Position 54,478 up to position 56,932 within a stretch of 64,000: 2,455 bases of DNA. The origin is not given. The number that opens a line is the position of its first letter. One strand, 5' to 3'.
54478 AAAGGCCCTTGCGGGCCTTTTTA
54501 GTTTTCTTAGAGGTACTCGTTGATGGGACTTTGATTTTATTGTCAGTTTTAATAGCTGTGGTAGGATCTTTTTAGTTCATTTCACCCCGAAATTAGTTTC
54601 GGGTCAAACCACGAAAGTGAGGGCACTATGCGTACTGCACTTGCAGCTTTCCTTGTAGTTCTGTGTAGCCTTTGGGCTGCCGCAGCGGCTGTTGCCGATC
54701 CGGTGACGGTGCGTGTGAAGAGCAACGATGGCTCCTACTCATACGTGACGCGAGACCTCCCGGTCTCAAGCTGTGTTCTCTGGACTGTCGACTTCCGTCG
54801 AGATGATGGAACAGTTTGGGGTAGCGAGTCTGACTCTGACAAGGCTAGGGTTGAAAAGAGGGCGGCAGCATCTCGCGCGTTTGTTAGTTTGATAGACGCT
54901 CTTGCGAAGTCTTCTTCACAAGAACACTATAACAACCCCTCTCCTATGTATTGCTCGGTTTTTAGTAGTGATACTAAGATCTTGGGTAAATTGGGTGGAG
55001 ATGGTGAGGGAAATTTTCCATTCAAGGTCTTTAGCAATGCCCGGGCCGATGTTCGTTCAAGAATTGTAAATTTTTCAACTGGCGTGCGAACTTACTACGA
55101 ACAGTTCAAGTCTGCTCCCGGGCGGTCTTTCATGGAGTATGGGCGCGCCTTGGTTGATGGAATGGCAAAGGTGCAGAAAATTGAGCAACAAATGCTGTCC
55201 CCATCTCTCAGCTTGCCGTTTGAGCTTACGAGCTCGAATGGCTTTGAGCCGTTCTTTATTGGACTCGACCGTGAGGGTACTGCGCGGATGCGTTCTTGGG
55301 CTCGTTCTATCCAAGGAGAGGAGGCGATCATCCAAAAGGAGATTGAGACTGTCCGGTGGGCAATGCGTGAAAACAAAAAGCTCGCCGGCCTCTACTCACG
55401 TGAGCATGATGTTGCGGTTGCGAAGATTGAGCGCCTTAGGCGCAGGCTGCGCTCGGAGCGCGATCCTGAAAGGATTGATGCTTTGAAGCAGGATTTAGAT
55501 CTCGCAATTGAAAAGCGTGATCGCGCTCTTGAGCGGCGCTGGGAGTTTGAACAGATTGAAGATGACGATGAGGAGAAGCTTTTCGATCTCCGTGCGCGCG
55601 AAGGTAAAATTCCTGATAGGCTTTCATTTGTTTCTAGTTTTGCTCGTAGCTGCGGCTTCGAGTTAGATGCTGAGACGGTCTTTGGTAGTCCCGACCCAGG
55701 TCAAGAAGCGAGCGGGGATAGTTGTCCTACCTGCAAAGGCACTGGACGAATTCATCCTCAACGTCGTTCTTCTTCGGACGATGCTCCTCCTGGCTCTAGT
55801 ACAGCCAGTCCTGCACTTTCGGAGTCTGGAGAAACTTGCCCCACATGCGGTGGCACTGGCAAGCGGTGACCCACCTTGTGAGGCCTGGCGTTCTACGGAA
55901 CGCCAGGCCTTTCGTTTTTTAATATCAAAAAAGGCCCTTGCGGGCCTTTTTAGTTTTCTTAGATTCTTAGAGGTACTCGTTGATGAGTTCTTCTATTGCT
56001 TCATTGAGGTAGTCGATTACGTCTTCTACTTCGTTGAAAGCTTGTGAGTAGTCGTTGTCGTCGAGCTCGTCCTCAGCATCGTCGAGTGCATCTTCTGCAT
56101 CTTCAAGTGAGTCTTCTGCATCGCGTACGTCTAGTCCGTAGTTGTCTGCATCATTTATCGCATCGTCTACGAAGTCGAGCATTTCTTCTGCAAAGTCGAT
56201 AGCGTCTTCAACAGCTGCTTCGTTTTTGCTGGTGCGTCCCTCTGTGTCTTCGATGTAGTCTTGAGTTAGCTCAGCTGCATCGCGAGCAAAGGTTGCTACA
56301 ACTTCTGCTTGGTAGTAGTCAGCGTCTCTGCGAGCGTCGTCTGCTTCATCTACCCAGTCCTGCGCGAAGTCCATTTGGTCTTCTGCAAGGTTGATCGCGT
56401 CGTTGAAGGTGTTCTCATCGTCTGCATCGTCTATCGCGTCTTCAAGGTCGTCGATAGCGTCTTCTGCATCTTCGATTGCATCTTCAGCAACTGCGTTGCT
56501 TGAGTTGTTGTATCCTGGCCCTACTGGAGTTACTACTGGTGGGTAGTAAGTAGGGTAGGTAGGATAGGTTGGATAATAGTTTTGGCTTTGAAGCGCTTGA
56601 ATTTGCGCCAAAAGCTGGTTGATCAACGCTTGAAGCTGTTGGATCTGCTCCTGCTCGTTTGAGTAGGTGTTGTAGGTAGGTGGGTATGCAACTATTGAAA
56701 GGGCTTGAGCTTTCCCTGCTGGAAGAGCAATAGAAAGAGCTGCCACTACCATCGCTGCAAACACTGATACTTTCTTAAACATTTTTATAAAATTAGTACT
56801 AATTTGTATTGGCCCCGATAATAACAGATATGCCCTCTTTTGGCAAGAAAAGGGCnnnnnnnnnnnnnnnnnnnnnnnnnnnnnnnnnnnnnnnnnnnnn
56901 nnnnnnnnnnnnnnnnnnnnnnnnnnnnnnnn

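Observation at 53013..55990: Tandem duplication of a module encoding secreted proteins with DnaJ-type CxxCxGxG zinc-finger motifs, driven by a 290-bp near-identical repeat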

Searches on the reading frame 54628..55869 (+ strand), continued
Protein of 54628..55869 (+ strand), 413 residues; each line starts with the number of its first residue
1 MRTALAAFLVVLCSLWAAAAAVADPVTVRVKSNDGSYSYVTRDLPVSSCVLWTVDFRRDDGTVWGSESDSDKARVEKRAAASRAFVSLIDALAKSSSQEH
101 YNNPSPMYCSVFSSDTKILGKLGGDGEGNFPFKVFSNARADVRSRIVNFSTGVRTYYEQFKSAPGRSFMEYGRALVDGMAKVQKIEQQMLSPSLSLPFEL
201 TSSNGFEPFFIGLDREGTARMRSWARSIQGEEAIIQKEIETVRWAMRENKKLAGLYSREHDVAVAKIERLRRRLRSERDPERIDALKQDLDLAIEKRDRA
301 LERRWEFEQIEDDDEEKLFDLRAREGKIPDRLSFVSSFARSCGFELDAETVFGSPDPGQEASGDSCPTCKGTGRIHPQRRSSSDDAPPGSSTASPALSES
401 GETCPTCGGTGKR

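Call 57: search_protein_families(library=pfam, proteins=[P0003, P0004], max_evalue=1)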
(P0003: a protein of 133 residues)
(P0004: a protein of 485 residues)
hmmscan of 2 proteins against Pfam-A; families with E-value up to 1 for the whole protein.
P0003 (133 aa): 19 families
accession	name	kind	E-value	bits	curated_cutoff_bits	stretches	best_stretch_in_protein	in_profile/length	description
PF00684.25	DnaJ_CXXCXGXG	-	4e-07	30.6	32.7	2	77-118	11-55/65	DnaJ central domain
PF21002.2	TMEM106_N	-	0.00062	20.8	24.5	0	73-92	46-65/91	Transmembrane protein 106 N-terminal region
PF12760.12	Zn_ribbon_IS1595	-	0.00093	19.6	25.4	1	82-111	19-44/46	Transposase zinc-ribbon domain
PF15777.11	Anti-TRAP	-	0.0012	19.3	32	0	82-92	31-41/59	Tryptophan RNA-binding attenuator protein inhibitory protein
PF17302.8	DUF5351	-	0.0018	19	27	1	83-92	19-28/29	Family of unknown function (DUF5351)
PF20833.2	RNase_E_G_Thio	-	0.011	16.3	26.8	0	83-93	1-11/86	RNase E/G, Thioredoxin-like domain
PF14353.12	CpXC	-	0.014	15.8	25.4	0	62-98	18-54/121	CpXC protein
PF25208.1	DUF7838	-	0.022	15.1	28.5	0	82-96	7-21/55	Domain of unknown function (DUF7838)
PF03589.19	Antiterm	-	0.028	15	26.7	0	73-94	20-42/87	Antitermination protein Q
PF13453.11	Zn_ribbon_TFIIB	-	0.04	13.8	22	0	83-112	1-27/41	Transcription factor zinc-finger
PF05129.18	Zn_ribbon_Elf1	-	0.052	14.1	29.8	1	73-123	14-65/79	Transcription elongation factor Elf1 like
PF22415.1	PSV_ORF131-like_dom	-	0.058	13.8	27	0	10-19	23-32/80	PSV_Hypothetical protein ORF131-like domain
PF00969.24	MHC_II_beta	-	0.072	13.8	20.9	0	107-131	35-59/75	Class II histocompatibility antigen, beta domain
PF03367.19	Zn_ribbon_ZPR1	-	0.12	12.2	23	0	10-23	5-20/56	ZPR1 zinc-finger domain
PF14690.11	Zn_ribbon_ISL3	-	0.17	12.8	25.5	0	30-52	2-25/47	zinc-finger of transposase IS204/IS1001/IS1096/IS1165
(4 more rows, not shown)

P0004 (485 aa): 1 family
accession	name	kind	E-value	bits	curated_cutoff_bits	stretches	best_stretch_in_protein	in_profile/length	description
PF06818.20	Fez1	-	0.58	11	34.4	0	370-461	24-113/199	Fez1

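Call 65: predict_structure(alignment_id=A5)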
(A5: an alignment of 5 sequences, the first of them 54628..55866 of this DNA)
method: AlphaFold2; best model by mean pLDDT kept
length: 413 residues; sequences in the alignment: 5
mean_pLDDT: 56.9   pTM: 0.36
mean pLDDT of the five models: 56.9, 55.8, 55.5, 55.2, 54.6
residues with pLDDT >= 90: 78; 70-90: 40; 50-70: 99; < 50: 196
segments of 3 or more residues with pLDDT < 50: 14-23, 41-44, 88-213, 353-368, 371-404, 411-413
pLDDT, mean of each block of 10 residues (from residue 1): 58 41 55 65 52 64 62 65 52 39 31 32 33 36 42 41 38 37 37 28 24 51 74 90 93 91 96 96 96 94 89 93 88 70 57 40 42 32 31 30 51 36
secondary structure, 60 per line:
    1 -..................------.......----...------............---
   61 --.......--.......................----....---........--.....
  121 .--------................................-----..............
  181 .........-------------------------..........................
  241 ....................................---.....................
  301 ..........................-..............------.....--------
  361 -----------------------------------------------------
elements in order: H2-19 E26-32 E37-39 E49-57 E63-69 H72-94 H99-102 H106-113 H116-121 H130-161 H167-189 H215-276 H280-326 H328-341 H348-352

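Call 67: fold_search(model_id=the predicted structure, library=pdb)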
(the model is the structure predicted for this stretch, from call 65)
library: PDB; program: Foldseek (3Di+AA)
matches with E <= 10: 590; with E <= 0.001: 0
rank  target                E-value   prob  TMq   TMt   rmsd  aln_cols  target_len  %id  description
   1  3zx6_A                4.0e-03  1.00  0.29  0.38  44.1       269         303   13  Structure of Hamp(AF1503)-Tsr fusion - Hamp (A291V) mutant (released 2012-02-29)
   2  6zbc_D                1.3e-02  0.97  0.20  0.36  27.4       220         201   10  Merozoite surface protein 1 (MSP-1) from Plasmodium falciparum, main conformation (released 2021-05-19)
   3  6zbf_D                1.8e-02  0.97  0.20  0.37  27.4       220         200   10  Merozoite surface protein 1 (MSP-1) from Plasmodium falciparum, alternative conformation 3 (released 2021-05-19)
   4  3zx6_B                4.1e-02  1.00  0.29  0.39  44.3       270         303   12  Structure of Hamp(AF1503)-Tsr fusion - Hamp (A291V) mutant (released 2012-02-29)
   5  5c22_A                7.6e-02  0.92  0.23  0.31  10.9       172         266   16  Crystal structure of Zn-bound HlyD from E. coli (released 2016-02-17)
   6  3q84_A                1.1e-01  0.28  0.15  0.19  20.6       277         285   15  Crystal structure of human PACSIN 1 F-BAR domain (released 2012-02-22)
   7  2x3v_A                1.2e-01  0.20  0.12  0.16  17.9       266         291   16  Structure of The F-BAR Domain of Mouse Syndapin I (released 2010-04-07)
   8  6d6q_D                1.5e-01  0.90  0.10  0.19   9.2        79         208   11  Human nuclear exosome-MTR4 RNA complex - overall reconstruction (released 2018-06-20)
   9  5c22_B                1.5e-01  0.84  0.22  0.30  10.7       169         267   13  Crystal structure of Zn-bound HlyD from E. coli (released 2016-02-17)
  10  4ilo_A                1.7e-01  1.00  0.25  0.42   6.3       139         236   15  2.12A resolution structure of CT398 from Chlamydia trachomatis (released 2014-01-01)
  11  6r1j_J                1.7e-01  0.99  0.29  0.44  21.3       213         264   15  Structure of the soluble AhlC triple head mutant of the tripartite alpha-pore forming toxin, AHL, from Aeromonas hydro (released 2019-07-10)
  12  2ysu_B                1.8e-01  1.00  0.25  0.73   3.2       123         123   15  Structure of the complex between BtuB and Colicin E2 receptor binding domain (released 2007-06-19)
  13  8q72_A                1.8e-01  0.18  0.15  0.09  54.8       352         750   12  E. coli plasmid-borne JetABCD(E248A) core in a cleavage-competent state (released 2024-01-31)
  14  5c21_B                1.9e-01  0.77  0.22  0.31  11.3       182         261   12  Crystal structure of native HlyD from E. coli (released 2016-02-17)
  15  3g67_B                2.0e-01  0.96  0.25  0.45  18.0       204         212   15  Crystal Structure of a Soluble Chemoreceptor from Thermotoga maritima (released 2009-07-28)
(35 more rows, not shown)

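Call 87: search_dna_similar(query=window:54628-55866:+, collection=plasmids, mode=protein, max_evalue=0.001, max_rows=10)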
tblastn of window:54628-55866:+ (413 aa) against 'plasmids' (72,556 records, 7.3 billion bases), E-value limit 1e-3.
No match.

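Call 88: search_dna_similar(query=window:54628-55866:+, collection=phages, mode=protein, max_evalue=0.001, max_rows=10)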
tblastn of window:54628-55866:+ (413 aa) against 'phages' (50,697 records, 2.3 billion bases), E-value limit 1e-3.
No match.

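Call 94: search_solved_structures(query=A5, max_evalue=1)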
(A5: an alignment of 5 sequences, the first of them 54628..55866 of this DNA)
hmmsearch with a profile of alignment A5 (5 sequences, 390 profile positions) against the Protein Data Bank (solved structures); distinct sequences matched with E-value up to 1: 16.
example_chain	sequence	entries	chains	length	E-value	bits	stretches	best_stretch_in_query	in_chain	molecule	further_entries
8xku_R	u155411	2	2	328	0.036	16.2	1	315-389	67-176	Embryo defective 2737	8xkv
3zrw_B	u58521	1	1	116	0.12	14.5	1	238-272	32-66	AF1503 PROTEIN, OSMOLARITY SENSOR PROTEIN ENVZ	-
9qup_A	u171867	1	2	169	0.14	14.2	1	165-258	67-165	TFD-EE MPNN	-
36qu_G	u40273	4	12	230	0.3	13.1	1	225-364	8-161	V-type proton ATPase subunit E1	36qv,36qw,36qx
3zrw_A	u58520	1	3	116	0.33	13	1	238-271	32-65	AF1503 PROTEIN, OSMOLARITY SENSOR PROTEIN ENVZ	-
4mn5_A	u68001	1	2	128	0.35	12.9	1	254-347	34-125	Sensor protein kinase WalK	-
7duc_A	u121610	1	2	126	0.38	12.8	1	254-344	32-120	Sensor protein kinase WalK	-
2lfs_A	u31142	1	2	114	0.39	12.8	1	239-271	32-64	HAMP domain-containing protein, Osmolarity sensor protein EnzV chimera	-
3zrv_A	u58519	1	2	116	0.4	12.8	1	239-271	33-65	HAMP, OSMOLARITY SENSOR PROTEIN ENVZ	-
3zrx_A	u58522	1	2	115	0.4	12.8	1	239-271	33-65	AF1503 PROTEIN, OSMOLARITY SENSOR PROTEIN ENVZ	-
2lfr_A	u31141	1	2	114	0.41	12.7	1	239-271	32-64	HAMP domain-containing protein, Osmolarity sensor protein EnzV chimera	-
5gmk_F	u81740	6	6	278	0.44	12.6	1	247-322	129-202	Protein CWC16 | Pre-mRNA-splicing factor CWC16 | Splicing factor YJU2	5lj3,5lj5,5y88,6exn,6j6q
9n9g_F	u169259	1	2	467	0.5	12.4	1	188-321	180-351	Kinetochore protein Nuf2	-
4mn6_A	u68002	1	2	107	0.56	12.3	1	254-328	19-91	Sensor protein kinase WalK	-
6p4f_A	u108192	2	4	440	0.87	11.6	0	245-313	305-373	DNA-dependent ATPase XPBII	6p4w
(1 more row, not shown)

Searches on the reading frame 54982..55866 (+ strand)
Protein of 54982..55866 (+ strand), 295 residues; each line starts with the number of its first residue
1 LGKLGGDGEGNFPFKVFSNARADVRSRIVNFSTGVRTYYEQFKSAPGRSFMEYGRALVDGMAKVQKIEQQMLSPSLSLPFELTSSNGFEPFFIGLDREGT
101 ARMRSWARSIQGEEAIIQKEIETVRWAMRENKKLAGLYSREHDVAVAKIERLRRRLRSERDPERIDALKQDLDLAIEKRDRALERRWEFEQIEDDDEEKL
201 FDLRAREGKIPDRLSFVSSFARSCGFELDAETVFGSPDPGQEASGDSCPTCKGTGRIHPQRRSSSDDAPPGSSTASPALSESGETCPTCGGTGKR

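Call 34: find_related_loci(query=A3, collection=metagenome_contigs, flank=10000)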
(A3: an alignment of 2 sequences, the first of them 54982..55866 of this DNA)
Query A3 (295 aa) in metagenome_contigs; peptide patterns used: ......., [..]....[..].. (x = any residue, [..] = any of these).
498 stretches matched a pattern, but none encodes a relative of the query by tblastn (E <= 1e-3).

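Call 46: find_related_loci(query=A3, collection=viral_contigs, flank=5000)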
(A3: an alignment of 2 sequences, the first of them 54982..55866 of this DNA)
Query A3 (295 aa) in viral_contigs; peptide patterns used: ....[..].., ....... (x = any residue, [..] = any of these).
99 stretches matched a pattern, but none encodes a relative of the query by tblastn (E <= 1e-3).

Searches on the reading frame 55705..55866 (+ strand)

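Call 57: search_protein_families(library=pfam, proteins=[window:55705-55866:+], max_evalue=1)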
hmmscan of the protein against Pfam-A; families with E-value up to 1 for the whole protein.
seq(54 aa): 25 families
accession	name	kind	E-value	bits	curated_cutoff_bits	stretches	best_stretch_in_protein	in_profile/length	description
PF00684.25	DnaJ_CXXCXGXG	-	0.00036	21.2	32.7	1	7-53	18-52/65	DnaJ central domain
PF15777.11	Anti-TRAP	-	0.00089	19.7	32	1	6-24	12-30/59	Tryptophan RNA-binding attenuator protein inhibitory protein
PF17302.8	DUF5351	-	0.0019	18.9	27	2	42-54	17-29/29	Family of unknown function (DUF5351)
PF04423.19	Rad50_zn_hook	-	0.0083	16.4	24.3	1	38-50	15-27/52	Rad50 zinc hook motif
PF21002.2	TMEM106_N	-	0.019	16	24.5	1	6-17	56-67/91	Transmembrane protein 106 N-terminal region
PF21349.2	RUBY_RBDX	-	0.024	14.5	26.5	0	43-49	17-23/30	Rubrerythrin, rubredoxin-like domain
PF23455.1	DUF7129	-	0.033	14.4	30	1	39-51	24-36/45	Domain of unknown function (DUF7129)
PF21276.3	ZNF512_C2HC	-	0.13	12.4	27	0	6-12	15-21/38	Zinc finger protein 512, C2HC zinc finger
PF24029.1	DUF7340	-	0.14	12.5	27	1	4-49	6-45/62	Domain of unknown function (DUF7340)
PF08273.17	Zn_Ribbon_Prim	-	0.2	12.5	23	0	45-53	6-14/37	Zinc-binding domain of primase-helicase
PF14354.12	Lar_restr_allev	-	0.2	12.4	28.6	0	6-22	5-21/58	Restriction alleviation protein Lar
PF14369.11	Zn_ribbon_19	-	0.25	12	30.8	0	39-50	17-29/35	zinc-ribbon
PF13453.11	Zn_ribbon_TFIIB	-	0.28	11.1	22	0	5-12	20-27/41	Transcription factor zinc-finger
PF06906.16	DUF1272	-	0.31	11.6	25.3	0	42-50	41-49/57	Protein of unknown function (DUF1272)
PF24460.1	DUF7575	-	0.31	10.9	28.5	0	41-50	2-11/28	Domain of unknown function (DUF7575)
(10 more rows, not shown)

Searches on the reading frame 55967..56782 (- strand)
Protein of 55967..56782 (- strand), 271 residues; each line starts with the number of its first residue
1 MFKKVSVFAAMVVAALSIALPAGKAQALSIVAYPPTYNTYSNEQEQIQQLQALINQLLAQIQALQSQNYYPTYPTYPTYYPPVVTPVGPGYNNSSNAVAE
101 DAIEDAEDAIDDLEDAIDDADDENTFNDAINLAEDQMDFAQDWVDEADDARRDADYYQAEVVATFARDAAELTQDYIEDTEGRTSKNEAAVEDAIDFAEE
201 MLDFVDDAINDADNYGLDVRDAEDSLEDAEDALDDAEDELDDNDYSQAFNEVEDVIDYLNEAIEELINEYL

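Call 6: search_protein_families(library=pfam, proteins=[window:55967-56782:-], max_evalue=0.1)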
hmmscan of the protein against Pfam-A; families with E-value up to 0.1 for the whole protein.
window:55967-56782:- (271 aa): 9 families
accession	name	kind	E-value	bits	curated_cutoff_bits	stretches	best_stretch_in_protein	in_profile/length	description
PF14346.11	DUF4398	-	7.4e-05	23.6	27.9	1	207-248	8-48/78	Domain of unknown function (DUF4398)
PF04043.20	PMEI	-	0.00019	22.1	29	1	160-248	38-131/156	Plant invertase/pectin methylesterase inhibitor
PF05130.17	FlgN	-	0.0002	22.2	30.5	0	177-217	101-141/147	FlgN protein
PF05168.19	HEPN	-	0.00031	21.3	22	0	222-256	1-35/117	HEPN domain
PF17107.11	SesA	-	0.0005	20.6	26.3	1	207-266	16-76/122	N-terminal domain on NACHT_NTPase and P-loop NTPases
PF16326.10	ABC_tran_CTD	-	0.0088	16.7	32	0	42-70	5-33/69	ABC transporter C-terminal domain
PF13779.11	DUF4175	-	0.021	13.3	27.3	0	214-268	698-742/825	Domain of unknown function (DUF4175)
PF02646.22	RmuC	-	0.027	14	26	0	29-72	123-165/291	RmuC family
PF14282.11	FlxA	-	0.052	14.1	26.3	1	41-68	45-72/101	FlxA-like protein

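Call 8: search_protein_families(library=padloc, proteins=[window:55967-56782:-], max_evalue=0.01)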
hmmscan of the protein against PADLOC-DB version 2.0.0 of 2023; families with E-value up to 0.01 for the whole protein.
window:55967-56782:- (271 aa): 1 family
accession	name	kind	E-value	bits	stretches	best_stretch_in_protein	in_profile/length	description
PDLC03859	LmuB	-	0.0082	13.4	0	44-269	296-485/611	-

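Call 9: search_protein_families(library=ncbifam, proteins=[window:55967-56782:-], max_evalue=0.01)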
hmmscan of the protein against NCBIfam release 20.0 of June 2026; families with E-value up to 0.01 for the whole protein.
window:55967-56782:- (271 aa): 1 family
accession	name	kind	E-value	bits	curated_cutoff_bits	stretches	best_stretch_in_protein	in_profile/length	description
NF033928.1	alph_xenorhab_A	subfamily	3.3e-05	23.4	125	1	175-270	115-204/339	alpha-xenorhabdolysin family binary toxin subunit A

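Call 45: search_protein_families(library=phrogs, proteins=[window:55967-56782:-], max_evalue=0.01)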
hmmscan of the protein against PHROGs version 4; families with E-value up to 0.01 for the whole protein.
window:55967-56782:- (271 aa): 2 families
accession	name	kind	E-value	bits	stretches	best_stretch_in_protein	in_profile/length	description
phrog_77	-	DNA, RNA and nucleotide metabolism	2.2e-05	24.2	1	44-271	657-821/967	SbcC-like subunit of palindrome specific endonuclease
phrog_167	-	tail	0.0068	15.1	1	40-262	161-393/1555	tail length tape measure protein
